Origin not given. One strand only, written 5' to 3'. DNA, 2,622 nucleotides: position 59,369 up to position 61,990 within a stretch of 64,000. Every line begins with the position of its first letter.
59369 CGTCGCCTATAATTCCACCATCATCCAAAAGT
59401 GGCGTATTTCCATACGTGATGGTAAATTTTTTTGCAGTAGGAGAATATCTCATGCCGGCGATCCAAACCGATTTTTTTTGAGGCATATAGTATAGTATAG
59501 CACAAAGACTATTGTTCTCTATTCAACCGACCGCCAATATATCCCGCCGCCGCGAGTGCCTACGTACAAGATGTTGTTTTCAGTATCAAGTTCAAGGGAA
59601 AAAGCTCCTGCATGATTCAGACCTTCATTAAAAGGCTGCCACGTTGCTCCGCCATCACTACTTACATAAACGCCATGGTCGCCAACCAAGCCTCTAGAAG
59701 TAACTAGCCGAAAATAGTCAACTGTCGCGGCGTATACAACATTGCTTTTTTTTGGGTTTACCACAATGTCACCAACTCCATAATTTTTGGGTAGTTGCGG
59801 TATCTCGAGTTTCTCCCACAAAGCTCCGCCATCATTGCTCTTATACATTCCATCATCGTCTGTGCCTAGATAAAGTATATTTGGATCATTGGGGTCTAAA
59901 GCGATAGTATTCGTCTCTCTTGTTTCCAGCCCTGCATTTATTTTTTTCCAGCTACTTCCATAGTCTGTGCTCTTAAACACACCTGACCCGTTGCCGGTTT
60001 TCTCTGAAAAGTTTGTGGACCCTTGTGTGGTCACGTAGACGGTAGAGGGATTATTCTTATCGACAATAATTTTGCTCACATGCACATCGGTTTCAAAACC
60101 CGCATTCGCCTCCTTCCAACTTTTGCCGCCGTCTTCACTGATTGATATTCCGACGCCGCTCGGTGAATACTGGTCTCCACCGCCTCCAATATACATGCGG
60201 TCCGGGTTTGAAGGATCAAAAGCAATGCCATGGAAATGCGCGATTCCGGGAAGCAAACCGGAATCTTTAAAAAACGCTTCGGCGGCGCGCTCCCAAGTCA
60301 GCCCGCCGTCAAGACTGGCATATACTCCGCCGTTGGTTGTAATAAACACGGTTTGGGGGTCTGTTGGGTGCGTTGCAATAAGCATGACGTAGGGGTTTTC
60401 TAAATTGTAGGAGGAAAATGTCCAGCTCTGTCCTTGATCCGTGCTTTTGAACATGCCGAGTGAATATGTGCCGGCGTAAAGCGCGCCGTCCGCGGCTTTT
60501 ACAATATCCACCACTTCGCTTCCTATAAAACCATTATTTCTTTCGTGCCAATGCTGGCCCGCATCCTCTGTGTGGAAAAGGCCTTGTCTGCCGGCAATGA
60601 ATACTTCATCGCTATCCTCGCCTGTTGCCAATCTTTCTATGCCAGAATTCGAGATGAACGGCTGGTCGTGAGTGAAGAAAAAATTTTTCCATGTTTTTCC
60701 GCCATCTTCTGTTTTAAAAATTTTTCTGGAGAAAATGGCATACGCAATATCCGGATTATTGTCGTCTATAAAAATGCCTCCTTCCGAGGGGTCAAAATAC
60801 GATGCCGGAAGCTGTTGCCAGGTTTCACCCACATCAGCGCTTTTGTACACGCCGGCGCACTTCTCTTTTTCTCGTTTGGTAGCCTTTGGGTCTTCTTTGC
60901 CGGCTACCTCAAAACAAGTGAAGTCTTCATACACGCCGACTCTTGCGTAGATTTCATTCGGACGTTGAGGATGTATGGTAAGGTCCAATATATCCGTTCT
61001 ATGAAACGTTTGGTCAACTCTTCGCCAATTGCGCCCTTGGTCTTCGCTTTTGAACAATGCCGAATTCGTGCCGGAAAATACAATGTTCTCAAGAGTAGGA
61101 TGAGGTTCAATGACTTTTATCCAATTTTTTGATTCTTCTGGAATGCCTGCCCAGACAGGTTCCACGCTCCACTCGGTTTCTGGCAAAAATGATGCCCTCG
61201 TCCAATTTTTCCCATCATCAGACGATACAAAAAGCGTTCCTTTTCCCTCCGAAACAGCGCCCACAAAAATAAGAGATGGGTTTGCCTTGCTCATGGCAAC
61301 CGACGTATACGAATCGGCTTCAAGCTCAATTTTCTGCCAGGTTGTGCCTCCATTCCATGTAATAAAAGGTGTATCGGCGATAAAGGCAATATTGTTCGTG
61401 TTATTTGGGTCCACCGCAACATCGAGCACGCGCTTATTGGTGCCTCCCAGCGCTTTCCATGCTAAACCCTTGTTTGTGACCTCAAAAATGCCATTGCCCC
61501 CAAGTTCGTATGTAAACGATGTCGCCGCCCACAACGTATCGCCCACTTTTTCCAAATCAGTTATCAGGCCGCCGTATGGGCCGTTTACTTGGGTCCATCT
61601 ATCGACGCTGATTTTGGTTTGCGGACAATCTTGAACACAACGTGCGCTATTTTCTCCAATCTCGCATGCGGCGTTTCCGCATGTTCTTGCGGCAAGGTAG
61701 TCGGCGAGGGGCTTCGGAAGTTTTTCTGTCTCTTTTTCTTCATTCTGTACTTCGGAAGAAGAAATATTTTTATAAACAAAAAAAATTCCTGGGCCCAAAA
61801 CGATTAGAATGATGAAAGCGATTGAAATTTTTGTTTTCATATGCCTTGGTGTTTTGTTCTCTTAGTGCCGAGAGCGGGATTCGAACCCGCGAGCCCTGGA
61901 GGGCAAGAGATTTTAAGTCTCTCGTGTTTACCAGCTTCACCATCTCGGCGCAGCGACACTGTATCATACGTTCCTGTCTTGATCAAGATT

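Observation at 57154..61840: Uncharacterised three-gene minus-strand block: membrane-anchored BNR beta-propeller, 201-aa protein and 573-aa coiled-coil protein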

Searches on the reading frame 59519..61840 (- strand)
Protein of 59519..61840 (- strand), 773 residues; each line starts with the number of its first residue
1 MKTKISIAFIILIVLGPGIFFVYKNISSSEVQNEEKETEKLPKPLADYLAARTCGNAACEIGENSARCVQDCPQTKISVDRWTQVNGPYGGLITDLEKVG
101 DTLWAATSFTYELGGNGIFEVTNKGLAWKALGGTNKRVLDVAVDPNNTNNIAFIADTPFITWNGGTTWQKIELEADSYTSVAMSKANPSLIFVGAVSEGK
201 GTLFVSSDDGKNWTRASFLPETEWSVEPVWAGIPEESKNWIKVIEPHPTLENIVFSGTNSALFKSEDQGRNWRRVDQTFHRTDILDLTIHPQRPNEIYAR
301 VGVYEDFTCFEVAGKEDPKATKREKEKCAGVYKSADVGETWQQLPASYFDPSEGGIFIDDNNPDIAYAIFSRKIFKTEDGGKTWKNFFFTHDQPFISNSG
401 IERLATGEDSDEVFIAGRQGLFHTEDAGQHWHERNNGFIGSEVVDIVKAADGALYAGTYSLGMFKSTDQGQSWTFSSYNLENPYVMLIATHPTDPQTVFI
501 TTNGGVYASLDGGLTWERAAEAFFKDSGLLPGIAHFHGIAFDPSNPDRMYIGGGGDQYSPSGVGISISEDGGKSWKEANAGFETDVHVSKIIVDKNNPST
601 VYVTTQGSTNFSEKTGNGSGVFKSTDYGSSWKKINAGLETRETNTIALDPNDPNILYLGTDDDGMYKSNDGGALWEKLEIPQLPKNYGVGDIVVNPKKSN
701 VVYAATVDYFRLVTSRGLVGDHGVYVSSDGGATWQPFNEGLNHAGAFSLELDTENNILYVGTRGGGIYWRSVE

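Call 4: search_protein_families(library=pfam, proteins=[window:59519-61840:-], max_evalue=1)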
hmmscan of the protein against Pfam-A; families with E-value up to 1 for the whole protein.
window:59519-61840:- (773 aa): 9 families
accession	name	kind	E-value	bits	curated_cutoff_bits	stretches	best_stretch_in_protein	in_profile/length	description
PF15902.12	Sortilin-Vps10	-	6.6e-50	170.6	33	5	621-758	3-133/446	Sortilin, neurotensin receptor 3,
PF02012.26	BNR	-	1.4e-14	52.1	27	1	725-736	1-12/12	BNR/Asp-box repeat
PF14870.12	PSII_BNR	-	1.5e-13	51.1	27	4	413-519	31-140/303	Photosynthesis system II assembly factor YCF48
PF24316.1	Tli3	-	2.4e-06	28.3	27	0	590-642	54-107/129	T6SS Tli3 immunity protein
PF15899.11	BNR_6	-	3.9e-06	26.9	27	1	203-214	1-12/14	BNR-Asp box repeat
PF13810.12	DUF4185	-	5.8e-05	22.9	39.5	0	254-280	121-147/309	Domain of unknown function (DUF4185)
PF10647.15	Gmad1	-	0.039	14.2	20.5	0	490-521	210-241/251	Lipoprotein LpqB beta-propeller domain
PF07494.17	Reg_prop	-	0.04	14.6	20.4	0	437-459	1-23/24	Two component regulator propeller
PF13859.12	BNR_3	-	0.095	12.5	27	0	559-638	26-109/308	BNR repeat-like domain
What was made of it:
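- Checked: It matches Sortilin-Vps10 (6.6e-50) and BNR (call 4).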

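Call 5: search_protein_families(library=ncbifam, proteins=[window:59519-61840:-], max_evalue=1)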
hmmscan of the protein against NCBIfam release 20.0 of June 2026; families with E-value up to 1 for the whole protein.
window:59519-61840:- (773 aa): 5 families
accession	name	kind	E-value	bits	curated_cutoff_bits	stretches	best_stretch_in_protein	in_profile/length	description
NF045728.1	glycosyl_F510_1955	equivalog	5.2e-57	192.9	175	7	545-680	52-175/246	F510_1955 family glycosylhydrolase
NF010237.0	PRK13684.1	equivalog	1.6e-13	50.4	326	4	412-519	58-167/334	photosynthesis system II assembly factor Ycf48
NF053688.1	BamI_Bacteroidota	equivalog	4.3e-10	39.4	370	3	425-634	191-396/452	BamI family beta-barrel-assembly machinery protein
NF047818.1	LIC11996_lipo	equivalog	7.2e-06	25.4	350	2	256-342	338-417/422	LIC11996 family lipoprotein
NF052228.1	T9SS_PorZ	equivalog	3e-05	22.7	260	1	601-671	330-405/757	type IX secretion system anionic LPS delivery protein PorZ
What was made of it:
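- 59519..61840 (-): 773-aa membrane-anchored BNR/Sortilin-Vps10-type double beta-propeller. It shares the insertion but is not linked to the effector family elsewhere. Pfam Sortilin-Vps10 6.6e-50 and BNR; NCBIfam F510_1955 5e-57 (calls 4, 5).
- On BNR/Asp-box (Sortilin-Vps10-type) beta-propeller: Sortilin-Vps10 6.6e-50, BNR 1.4e-14, F510_1955 5e-57 (calls 4, 5).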

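Call 6: search_protein_families(library=padloc, proteins=[window:59519-61840:-], max_evalue=1)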
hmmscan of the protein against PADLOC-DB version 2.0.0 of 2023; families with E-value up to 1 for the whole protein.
window:59519-61840:- (773 aa): 0 families

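Call 7: search_protein_families(library=phrogs, proteins=[window:59519-61840:-], max_evalue=1)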
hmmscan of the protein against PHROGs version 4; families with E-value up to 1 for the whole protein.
window:59519-61840:- (773 aa): 1 family
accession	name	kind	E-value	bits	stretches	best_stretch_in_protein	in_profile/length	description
phrog_32063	-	unknown function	0.41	11.9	0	720-737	36-53/128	-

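Call 18: list_cluster_members(proteins=[P0001, P0002, window:59519-61840:-])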
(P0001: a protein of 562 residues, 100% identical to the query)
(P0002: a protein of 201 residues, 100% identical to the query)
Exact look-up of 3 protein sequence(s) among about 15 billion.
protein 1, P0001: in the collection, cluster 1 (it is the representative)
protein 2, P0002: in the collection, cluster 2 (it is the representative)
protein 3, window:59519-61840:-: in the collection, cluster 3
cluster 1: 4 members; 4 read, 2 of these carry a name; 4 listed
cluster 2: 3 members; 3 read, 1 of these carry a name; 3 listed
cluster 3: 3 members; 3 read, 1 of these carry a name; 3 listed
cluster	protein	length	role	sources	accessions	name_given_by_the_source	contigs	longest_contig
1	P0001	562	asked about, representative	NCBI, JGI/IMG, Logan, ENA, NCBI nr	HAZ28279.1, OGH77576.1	MAG TPA: hypothetical protein DCY48_00700 [Candidatus Magasanikbacteria bacterium] | MAG: hypothetical protein A3I74_02280 [Candidatus Magasanikbacteria bacterium ...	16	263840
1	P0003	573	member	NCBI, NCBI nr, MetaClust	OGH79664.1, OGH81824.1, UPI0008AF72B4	MAG: hypothetical protein A3G08_02450 [Candidatus Magasanikbacteria bacterium ... | MAG: hypothetical protein A3C10_01120 [Candidatus Magasanikbacteria bacterium ... | status=active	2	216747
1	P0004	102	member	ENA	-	-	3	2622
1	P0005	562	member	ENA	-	-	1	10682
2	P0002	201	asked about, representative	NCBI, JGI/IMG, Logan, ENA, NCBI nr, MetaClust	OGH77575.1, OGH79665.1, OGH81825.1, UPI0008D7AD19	MAG: hypothetical protein A3G08_02455 [Candidatus Magasanikbacteria bacterium ... | MAG: hypothetical protein A3I74_02275 [Candidatus Magasanikbacteria bacterium ... | status=active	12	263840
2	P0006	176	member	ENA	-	-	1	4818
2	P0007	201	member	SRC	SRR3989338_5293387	-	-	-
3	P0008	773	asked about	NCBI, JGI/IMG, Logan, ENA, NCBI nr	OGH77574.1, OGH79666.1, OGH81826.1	MAG: hypothetical protein A3G08_02460 [Candidatus Magasanikbacteria bacterium ... | MAG: hypothetical protein A3I74_02270 [Candidatus Magasanikbacteria bacterium ...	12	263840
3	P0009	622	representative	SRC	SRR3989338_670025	-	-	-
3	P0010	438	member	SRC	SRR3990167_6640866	-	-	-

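Call 89: search_solved_structures(query=window:59519-61840:-, max_evalue=0.001)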
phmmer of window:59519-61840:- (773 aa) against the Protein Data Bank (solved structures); distinct sequences matched with E-value up to 0.001: 8.
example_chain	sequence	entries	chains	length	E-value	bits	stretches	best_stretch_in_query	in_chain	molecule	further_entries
3b7f_A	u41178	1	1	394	9e-13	50.5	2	451-689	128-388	Glycosyl hydrolase, BNR repeat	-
6p2k_A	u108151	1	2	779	1.4e-12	49.9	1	431-657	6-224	Fibronectin type III domain-containing protein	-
7kn8_A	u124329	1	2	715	2.1e-09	39.4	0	609-682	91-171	Cellulase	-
5ojr_A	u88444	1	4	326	0.00041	21.9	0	334-520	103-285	Ycf48-like protein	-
2xbg_A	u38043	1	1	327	0.00041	21.9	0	334-521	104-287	YCF48-LIKE PROTEIN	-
5ojp_A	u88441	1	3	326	0.00048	21.7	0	334-521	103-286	Ycf48-like protein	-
5oj5_A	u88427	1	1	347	0.0005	21.6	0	334-521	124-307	Ycf48-like protein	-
5oj3_A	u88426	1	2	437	0.00088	20.8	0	409-519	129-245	Photosystem II stability/assembly factor HCF136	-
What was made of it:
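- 59519..61840 (-): PDB BNR glycosidase, GH74-like and Ycf48 propellers (call 89).
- On BNR/Asp-box (Sortilin-Vps10-type) beta-propeller: PDB BNR glycosidase and Ycf48 propellers (call 89).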
